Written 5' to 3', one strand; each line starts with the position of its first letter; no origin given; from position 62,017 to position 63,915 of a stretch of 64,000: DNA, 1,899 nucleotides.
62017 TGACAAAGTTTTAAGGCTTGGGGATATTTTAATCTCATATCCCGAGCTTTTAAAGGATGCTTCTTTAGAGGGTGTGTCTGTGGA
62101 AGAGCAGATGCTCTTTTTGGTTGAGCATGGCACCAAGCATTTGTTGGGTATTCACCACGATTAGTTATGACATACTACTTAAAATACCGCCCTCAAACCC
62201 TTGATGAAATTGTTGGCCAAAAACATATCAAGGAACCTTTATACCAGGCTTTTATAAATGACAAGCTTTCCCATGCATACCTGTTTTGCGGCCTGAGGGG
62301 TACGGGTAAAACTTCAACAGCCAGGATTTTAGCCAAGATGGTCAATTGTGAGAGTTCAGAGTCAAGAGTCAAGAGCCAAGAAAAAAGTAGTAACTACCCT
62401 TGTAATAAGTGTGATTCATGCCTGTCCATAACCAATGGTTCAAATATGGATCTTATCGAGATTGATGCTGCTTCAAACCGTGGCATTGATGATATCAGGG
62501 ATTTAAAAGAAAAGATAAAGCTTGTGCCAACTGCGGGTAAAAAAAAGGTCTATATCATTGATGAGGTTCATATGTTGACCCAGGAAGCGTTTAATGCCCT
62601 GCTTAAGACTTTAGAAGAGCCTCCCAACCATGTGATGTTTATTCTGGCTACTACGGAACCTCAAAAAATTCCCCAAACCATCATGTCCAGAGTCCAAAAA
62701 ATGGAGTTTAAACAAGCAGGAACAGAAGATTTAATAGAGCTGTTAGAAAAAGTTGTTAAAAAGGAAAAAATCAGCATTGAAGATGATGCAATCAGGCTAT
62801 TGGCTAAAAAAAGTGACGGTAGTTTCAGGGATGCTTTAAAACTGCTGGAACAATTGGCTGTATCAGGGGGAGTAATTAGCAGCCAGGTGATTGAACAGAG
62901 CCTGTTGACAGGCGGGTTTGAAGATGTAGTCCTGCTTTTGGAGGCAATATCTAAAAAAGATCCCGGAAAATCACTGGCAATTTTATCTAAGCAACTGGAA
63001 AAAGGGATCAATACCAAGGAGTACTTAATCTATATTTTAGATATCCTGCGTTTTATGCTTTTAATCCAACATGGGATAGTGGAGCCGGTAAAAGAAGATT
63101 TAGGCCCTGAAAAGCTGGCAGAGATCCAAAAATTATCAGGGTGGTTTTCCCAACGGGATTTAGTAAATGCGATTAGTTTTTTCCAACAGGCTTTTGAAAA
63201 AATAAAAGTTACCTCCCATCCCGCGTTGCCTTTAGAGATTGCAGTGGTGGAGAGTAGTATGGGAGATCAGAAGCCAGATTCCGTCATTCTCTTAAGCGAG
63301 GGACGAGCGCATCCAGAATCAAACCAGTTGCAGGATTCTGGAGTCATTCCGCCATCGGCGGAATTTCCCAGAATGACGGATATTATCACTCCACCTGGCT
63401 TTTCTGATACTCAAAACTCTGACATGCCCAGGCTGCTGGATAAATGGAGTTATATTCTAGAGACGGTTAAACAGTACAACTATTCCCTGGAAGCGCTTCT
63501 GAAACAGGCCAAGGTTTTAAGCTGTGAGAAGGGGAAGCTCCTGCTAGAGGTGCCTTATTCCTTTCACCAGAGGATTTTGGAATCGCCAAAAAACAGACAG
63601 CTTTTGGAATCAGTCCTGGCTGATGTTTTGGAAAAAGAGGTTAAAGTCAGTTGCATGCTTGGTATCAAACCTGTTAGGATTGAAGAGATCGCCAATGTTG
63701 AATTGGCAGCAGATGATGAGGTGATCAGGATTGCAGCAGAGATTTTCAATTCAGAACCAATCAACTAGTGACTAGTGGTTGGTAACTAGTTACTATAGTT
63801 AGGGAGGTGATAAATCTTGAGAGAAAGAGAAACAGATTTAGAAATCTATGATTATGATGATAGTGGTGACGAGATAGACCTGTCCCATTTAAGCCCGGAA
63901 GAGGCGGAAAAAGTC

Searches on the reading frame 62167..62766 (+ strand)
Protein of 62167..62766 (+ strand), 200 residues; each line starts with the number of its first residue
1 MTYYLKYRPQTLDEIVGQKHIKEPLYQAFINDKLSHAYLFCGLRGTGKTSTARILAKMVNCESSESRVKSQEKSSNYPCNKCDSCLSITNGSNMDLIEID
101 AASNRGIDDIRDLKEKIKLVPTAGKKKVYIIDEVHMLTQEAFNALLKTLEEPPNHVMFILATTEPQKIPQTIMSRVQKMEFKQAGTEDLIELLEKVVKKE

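Call 78: search_solved_structures(query=window:62167-62766:+, max_evalue=1e-10, show_alignments=2)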
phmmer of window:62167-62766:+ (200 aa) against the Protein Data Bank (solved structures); distinct sequences matched with E-value up to 1e-10: 28.
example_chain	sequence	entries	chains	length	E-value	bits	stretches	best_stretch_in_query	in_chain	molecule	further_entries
1njf_A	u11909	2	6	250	3.5e-54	187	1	5-199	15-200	DNA polymerase III subunit gamma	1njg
1xxi_B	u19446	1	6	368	9e-54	185.6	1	5-199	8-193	DNA polymerase III subunit gamma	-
9oyl_B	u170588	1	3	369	9e-54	185.6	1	5-199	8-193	DNA polymerase III subunit tau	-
1jr3_A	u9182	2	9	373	9.3e-54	185.6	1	5-199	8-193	DNA polymerase III subunit gamma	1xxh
3glh_B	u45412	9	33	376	9.5e-54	185.6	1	5-199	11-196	DNA polymerase III subunit tau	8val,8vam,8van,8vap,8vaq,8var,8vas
3glf_B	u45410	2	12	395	1.1e-53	185.4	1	5-199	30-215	DNA polymerase III subunit tau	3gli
8giy_B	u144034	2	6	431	1.3e-53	185.1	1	5-199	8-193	DNA polymerase III subunit tau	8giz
8gj0_B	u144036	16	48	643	2.8e-53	184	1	5-199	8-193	DNA polymerase III subunit tau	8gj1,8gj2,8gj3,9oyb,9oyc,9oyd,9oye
3glg_B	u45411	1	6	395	5.5e-53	183.1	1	5-199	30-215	DNA polymerase III subunit tau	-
1iqp_A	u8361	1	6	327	7.3e-18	68.6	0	95-198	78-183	RFCS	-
2chg_A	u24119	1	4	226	2.3e-16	63.7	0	95-199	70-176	REPLICATION FACTOR C SMALL SUBUNIT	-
2chq_A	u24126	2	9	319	4.8e-16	62.7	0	95-199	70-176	REPLICATION FACTOR C SMALL SUBUNIT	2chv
8tw7_4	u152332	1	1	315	7.6e-15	58.8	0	96-199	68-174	Replication factor C subunit 4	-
8tw8_4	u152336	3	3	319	7.9e-15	58.7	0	96-199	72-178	Replication factor C subunit 4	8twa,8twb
7sgz_B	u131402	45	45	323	8.2e-15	58.7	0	96-199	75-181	Replication factor C subunit 4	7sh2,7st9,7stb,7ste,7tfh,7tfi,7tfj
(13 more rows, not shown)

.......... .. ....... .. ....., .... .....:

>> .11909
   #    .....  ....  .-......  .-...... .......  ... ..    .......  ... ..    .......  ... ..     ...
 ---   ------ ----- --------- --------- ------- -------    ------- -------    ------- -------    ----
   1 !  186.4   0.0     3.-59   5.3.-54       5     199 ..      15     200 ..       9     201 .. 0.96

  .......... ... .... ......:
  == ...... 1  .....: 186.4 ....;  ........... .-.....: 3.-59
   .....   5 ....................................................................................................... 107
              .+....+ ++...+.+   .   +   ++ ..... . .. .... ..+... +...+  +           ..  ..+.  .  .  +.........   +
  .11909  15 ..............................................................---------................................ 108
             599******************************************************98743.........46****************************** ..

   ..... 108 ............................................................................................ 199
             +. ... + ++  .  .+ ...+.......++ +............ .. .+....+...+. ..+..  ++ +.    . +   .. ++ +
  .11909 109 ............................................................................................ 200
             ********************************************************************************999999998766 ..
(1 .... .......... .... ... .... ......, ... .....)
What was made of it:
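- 62352..62379 (+): dnaX array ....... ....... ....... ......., in the loop between the first two cysteines of the zinc module. It is a 9-residue insertion relative to E. coli gamma 1njf (call 78).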

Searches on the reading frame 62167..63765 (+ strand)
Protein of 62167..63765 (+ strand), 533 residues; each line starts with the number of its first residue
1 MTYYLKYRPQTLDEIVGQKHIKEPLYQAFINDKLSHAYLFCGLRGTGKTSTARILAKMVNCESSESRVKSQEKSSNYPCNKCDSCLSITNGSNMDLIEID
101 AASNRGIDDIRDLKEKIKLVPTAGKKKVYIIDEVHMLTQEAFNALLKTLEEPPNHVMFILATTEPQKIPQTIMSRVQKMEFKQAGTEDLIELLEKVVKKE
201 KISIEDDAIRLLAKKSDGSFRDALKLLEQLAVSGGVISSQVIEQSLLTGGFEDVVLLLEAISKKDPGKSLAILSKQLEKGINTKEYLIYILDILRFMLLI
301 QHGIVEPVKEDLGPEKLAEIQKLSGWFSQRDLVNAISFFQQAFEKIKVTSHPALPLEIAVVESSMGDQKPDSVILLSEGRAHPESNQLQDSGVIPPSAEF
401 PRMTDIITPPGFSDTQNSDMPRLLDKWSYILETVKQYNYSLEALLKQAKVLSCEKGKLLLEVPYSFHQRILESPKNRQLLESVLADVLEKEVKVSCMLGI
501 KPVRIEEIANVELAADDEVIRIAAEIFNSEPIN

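Call 12: find_encoding_contigs(protein=window:62167-63765:+, flank=10000, max_places=10)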
Protein window:62167-63765:+ (533 aa): no gene with exactly this product is on record in the collection.

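Call 22: find_homologous_proteins(query=window:62167-63765:+)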
Query window:62167-63765:+ (533 aa): 8000 proteins with E <= 0.001 among 8000 candidates; the best 120 are listed.
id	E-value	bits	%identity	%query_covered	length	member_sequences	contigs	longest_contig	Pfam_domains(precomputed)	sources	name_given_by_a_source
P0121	0.0e+0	1159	100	100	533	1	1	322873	PF12169.14,PF00004.36,PF13401.13,PF22608.3,PF21960.3,PF05496.19,PF13177.13,PF07728.21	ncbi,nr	ncbi:DNA polymerase III subunit gamma/tau [Candidatus Daviesbacteria bacterium]|nr:DNA polymerase II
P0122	3.7e-213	727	65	100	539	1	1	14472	PF12169.14,PF00004.36,PF13401.13,PF20964.3,PF22608.3,PF05496.19,PF13177.13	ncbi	-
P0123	1.3e-182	626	58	99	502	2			PF12169.14,PF00004.36,PF13401.13,PF22608.3,PF05496.19,PF13177.13,PF07728.21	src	-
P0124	2.9e-181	622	56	100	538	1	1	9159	PF12169.14,PF13604.13,PF00004.36,PF13401.13,PF20964.3,PF22608.3,PF05496.19,PF13177.13,PF07728.21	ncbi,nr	ncbi:DNA polymerase III subunit gamma/tau [Candidatus Daviesbacteria bacterium]|nr:DNA polymerase II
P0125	1.7e-180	619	58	100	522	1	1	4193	PF12169.14,PF06068.20,PF00004.36,PF13401.13,PF22608.3,PF05496.19,PF13177.13,PF07728.21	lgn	-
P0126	9.5e-180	617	57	100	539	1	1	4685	PF03266.22,PF12169.14,PF06068.20,PF13604.13,PF00004.36,PF13401.13,PF22608.3,PF05496.19,PF13177.13,PF07728.21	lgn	-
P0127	5.7e-178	611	57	99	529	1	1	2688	PF12169.14,PF13175.13,PF00004.36,PF13401.13,PF20964.3,PF22608.3,PF05496.19,PF13177.13,PF07728.21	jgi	jgi:DNA polymerase III subunit gamma/tau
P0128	1.2e-177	610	54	100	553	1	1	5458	PF12169.14,PF00004.36,PF13401.13,PF20964.3,PF22608.3,PF21960.3,PF05496.19,PF13177.13,PF07728.21,PF03215.22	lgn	-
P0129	1.5e-177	610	57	99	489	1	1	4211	PF12169.14,PF00004.36,PF13401.13,PF20964.3,PF22608.3,PF05496.19,PF13177.13,PF07728.21,PF03215.22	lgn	-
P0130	5.7e-177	608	54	100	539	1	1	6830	PF12169.14,PF13604.13,PF00004.36,PF13401.13,PF22608.3,PF21960.3,PF05496.19,PF13177.13,PF07728.21,PF13191.13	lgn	-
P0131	1.6e-176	606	55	99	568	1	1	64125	PF12169.14,PF13604.13,PF00004.36,PF13401.13,PF20964.3,PF22608.3,PF05496.19,PF13177.13,PF07728.21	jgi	jgi:DNA polymerase III subunit gamma/tau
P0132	1.2e-175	603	54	100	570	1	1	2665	PF12169.14,PF06068.20,PF13604.13,PF00004.36,PF13401.13,PF20964.3,PF22608.3,PF05496.19,PF13177.13,PF07728.21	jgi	jgi:DNA polymerase III subunit gamma/tau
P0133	1.9e-175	603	55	99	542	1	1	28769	PF12169.14,PF06068.20,PF13604.13,PF00004.36,PF13401.13,PF20964.3,PF22608.3,PF05496.19,PF13177.13,PF07728.21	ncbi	-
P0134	2.1e-175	603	55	99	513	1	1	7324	PF12169.14,PF00004.36,PF13401.13,PF20964.3,PF22608.3,PF05496.19,PF13177.13,PF07728.21,PF03215.22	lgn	-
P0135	4.8e-175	601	54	99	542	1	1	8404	PF12169.14,PF06068.20,PF13604.13,PF00004.36,PF13401.13,PF20964.3,PF22608.3,PF05496.19,PF13177.13,PF07728.21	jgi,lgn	jgi:DNA polymerase-3 subunit gamma/tau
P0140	2.4e-173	596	56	99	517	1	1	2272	PF12169.14,PF00004.36,PF13401.13,PF20964.3,PF22608.3,PF05496.19,PF13177.13,PF07728.21,PF03215.22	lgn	-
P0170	3.8e-168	579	52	100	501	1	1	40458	PF12169.14,PF00004.36,PF13401.13,PF20964.3,PF22608.3,PF05496.19,PF13177.13,PF07728.21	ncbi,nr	ncbi:DNA polymerase III subunit gamma/tau [Candidatus Daviesbacteria bacterium]|nr:DNA polymerase II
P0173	7.4e-168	578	54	100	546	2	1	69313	PF12169.14,PF13604.13,PF00004.36,PF13401.13,PF20964.3,PF22608.3,PF05496.19,PF13177.13,PF07728.21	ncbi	-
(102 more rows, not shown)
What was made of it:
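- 62167..63768 (+): dnaX (DNA polymerase III gamma/tau), host gene. It is 100% identical to an NCBI Daviesbacteria DnaX (call 22).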

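Call 32: find_encoding_contigs(protein=P0140, flank=3000, max_places=1)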
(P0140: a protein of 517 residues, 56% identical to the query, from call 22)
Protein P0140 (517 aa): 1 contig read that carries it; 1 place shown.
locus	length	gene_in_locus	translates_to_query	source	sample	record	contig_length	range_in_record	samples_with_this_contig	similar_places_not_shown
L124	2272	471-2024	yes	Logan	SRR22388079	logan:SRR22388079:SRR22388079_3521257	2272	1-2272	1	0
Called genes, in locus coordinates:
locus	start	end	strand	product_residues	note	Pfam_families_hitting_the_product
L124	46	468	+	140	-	PF02130:YbeY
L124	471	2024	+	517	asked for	PF03215:Rad17 (faint), PF05496:RuvB_N (weak), PF13177:DNA_pol3_delta2, PF13401:AAA_22 (weak), PF00004:AAA, PF22608:DNAX_ATPase_lid, PF12169:DNA_pol3_gamma3, PF20964:DnaX_C (weak), +1 more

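Call 33: find_encoding_contigs(protein=P0173, flank=10000, max_places=1)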
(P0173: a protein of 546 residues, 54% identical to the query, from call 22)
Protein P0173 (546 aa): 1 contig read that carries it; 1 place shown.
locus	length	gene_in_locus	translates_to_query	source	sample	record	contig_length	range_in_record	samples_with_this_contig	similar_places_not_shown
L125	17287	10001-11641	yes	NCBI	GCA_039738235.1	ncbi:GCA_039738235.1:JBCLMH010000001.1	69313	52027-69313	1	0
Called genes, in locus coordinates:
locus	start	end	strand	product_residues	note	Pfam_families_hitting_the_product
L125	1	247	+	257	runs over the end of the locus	PF00318:Ribosomal_S2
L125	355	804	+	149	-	PF25025:EF-Ts_N (weak), PF00889:EF_TS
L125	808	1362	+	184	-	PF01765:RRF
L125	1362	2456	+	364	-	PF02163:Peptidase_M50, PF00595:PDZ (faint), PF14685:PDZ_Tricorn (faint), PF17820:PDZ_6 (weak)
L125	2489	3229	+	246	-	-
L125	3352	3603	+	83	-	PF04014:MazE_antitoxin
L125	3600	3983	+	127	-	PF01850:PIN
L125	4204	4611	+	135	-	PF13673:Acetyltransf_10, PF00583:Acetyltransf_1, PF13508:Acetyltransf_7, PF14542:Acetyltransf_CG (weak)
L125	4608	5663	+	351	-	PF02423:OCD_Mu_crystall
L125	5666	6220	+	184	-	PF13302:Acetyltransf_3, PF13420:Acetyltransf_4, PF00583:Acetyltransf_1, PF13673:Acetyltransf_10, PF13508:Acetyltransf_7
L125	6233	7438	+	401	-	PF00587:tRNA-synt_2b, PF03129:HGTP_anticodon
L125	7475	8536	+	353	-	PF05697:Trigger_N, PF05698:Trigger_C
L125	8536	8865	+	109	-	PF11969:DcpS_C, PF01230:HIT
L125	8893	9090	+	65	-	PF01165:Ribosomal_S21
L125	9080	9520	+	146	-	PF09424:YqeY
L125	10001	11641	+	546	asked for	PF05496:RuvB_N (faint), PF13177:DNA_pol3_delta2, PF13604:AAA_30 (weak), PF00004:AAA, PF13401:AAA_22 (weak), PF22608:DNAX_ATPase_lid, PF12169:DNA_pol3_gamma3, PF20964:DnaX_C (weak), +1 more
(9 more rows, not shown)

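Call 34: find_encoding_contigs(protein=P0170, flank=10000, max_places=1)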
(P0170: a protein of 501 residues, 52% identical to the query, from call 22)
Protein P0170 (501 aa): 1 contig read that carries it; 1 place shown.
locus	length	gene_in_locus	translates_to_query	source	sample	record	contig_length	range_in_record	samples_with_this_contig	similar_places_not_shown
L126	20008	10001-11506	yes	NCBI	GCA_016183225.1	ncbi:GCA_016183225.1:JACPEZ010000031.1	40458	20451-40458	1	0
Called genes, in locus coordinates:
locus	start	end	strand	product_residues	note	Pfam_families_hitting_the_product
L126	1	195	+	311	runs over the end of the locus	PF00303:Thymidylat_synt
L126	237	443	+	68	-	PF05635:23S_rRNA_IVP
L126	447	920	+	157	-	PF00186:DHFR_1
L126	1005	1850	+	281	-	PF00318:Ribosomal_S2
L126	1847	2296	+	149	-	PF25025:EF-Ts_N, PF00889:EF_TS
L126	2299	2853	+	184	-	PF01765:RRF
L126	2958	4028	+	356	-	PF02163:Peptidase_M50, PF00595:PDZ, PF13180:PDZ_2, PF17820:PDZ_6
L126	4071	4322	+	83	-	PF04014:MazE_antitoxin (weak)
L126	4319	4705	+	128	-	PF01850:PIN, PF13470:PIN_3 (weak)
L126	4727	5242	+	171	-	-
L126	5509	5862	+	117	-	PF01588:tRNA_bind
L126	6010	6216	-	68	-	-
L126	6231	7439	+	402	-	PF00587:tRNA-synt_2b, PF03129:HGTP_anticodon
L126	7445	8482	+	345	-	PF05697:Trigger_N, PF05698:Trigger_C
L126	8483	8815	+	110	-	PF11969:DcpS_C, PF01230:HIT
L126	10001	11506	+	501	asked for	PF05496:RuvB_N (faint), PF13177:DNA_pol3_delta2, PF00004:AAA, PF07728:AAA_5 (faint), PF13401:AAA_22 (faint), PF22608:DNAX_ATPase_lid, PF12169:DNA_pol3_gamma3, PF20964:DnaX_C (weak)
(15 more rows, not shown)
